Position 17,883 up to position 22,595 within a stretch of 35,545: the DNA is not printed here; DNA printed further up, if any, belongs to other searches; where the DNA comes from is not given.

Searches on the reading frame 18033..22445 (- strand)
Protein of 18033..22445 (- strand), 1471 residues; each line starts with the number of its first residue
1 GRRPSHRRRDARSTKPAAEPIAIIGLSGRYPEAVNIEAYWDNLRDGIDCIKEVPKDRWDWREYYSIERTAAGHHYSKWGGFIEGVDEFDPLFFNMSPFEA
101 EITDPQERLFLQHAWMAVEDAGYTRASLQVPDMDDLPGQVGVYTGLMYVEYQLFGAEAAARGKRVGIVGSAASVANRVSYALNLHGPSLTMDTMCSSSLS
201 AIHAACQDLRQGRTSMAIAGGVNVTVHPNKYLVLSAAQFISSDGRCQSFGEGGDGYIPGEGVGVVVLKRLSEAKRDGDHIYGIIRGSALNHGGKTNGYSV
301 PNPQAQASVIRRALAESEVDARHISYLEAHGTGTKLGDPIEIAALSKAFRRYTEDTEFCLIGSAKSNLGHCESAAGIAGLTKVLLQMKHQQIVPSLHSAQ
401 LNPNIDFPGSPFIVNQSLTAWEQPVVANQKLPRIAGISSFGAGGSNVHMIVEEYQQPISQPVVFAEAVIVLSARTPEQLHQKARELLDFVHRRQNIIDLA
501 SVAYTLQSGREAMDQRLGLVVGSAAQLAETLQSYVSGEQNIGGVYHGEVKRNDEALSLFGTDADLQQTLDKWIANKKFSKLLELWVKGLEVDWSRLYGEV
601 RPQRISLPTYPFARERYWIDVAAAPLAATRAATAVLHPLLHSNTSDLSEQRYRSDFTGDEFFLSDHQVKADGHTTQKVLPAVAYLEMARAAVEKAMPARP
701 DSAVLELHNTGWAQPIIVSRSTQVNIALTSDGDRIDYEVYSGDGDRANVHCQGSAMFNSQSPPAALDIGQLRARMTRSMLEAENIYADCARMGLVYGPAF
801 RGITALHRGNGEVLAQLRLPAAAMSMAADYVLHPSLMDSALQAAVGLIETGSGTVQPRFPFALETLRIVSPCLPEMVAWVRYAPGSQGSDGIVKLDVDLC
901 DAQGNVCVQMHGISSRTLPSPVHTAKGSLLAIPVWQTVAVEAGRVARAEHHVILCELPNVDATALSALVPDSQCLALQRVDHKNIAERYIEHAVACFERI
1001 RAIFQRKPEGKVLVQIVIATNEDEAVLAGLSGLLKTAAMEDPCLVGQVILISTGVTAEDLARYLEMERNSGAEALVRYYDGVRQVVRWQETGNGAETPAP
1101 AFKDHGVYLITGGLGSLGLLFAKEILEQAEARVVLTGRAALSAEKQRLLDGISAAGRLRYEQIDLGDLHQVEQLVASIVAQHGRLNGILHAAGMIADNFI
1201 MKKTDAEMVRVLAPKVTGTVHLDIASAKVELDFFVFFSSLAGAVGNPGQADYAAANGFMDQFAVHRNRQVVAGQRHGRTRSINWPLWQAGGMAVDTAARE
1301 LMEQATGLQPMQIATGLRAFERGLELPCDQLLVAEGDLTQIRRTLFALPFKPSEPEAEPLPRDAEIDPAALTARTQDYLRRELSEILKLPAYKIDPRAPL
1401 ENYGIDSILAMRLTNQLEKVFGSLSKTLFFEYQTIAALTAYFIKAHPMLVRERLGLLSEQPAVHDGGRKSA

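Call 22: search_protein_families(library=pfam, proteins=[window:18033-22445:-], max_evalue=0.00001)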
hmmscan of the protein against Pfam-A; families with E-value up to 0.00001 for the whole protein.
window:18033-22445:- (1471 aa): 12 families
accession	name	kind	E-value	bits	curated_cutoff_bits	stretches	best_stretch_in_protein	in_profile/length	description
PF00109.32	ketoacyl-synt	-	9.8e-87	291.1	20.8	1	19-273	2-252/252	Beta-ketoacyl synthase, N-terminal domain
PF08659.16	KR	-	1.1e-48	166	22.6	1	1106-1288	1-179/180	KR domain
PF02801.28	Ketoacyl-synt_C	-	5.6e-42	143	20.8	1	281-397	1-117/119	Beta-ketoacyl synthase, C-terminal domain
PF14765.12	PS-DH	-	1.3e-30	106.6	23.7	1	767-920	5-161/166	Polyketide synthase dehydratase N-terminal domain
PF21089.3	PKS_DH_N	-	4.1e-23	81.7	27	1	637-741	1-102/103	Polyketide synthase dehydratase domain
PF22336.2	RhiE-like_linker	-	1.9e-20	73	27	1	470-538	1-67/67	RhiE-like, KS-MAT linker domain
PF00550.31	PP-binding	-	5.3e-15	55.9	20.8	1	1377-1441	1-66/67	Phosphopantetheine attachment site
PF22621.2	CurL-like_PKS_C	-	5.3e-14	52.4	27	1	468-531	2-64/64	CurL-like, PKS C-terminal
PF00106.31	adh_short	-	1.3e-12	48.1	26.6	1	1108-1263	3-160/195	short chain dehydrogenase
PF16197.11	KAsynt_C_assoc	-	2.2e-10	41.4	33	1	402-507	2-100/111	Ketoacyl-synthetase C-terminal extension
PF13561.12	adh_short_C2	-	2.9e-07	30.8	27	1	1121-1257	12-148/236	Enoyl-(Acyl carrier protein) reductase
PF00108.29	Thiolase_N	-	3.6e-06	27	26.4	0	172-223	60-113/260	Thiolase, N-terminal domain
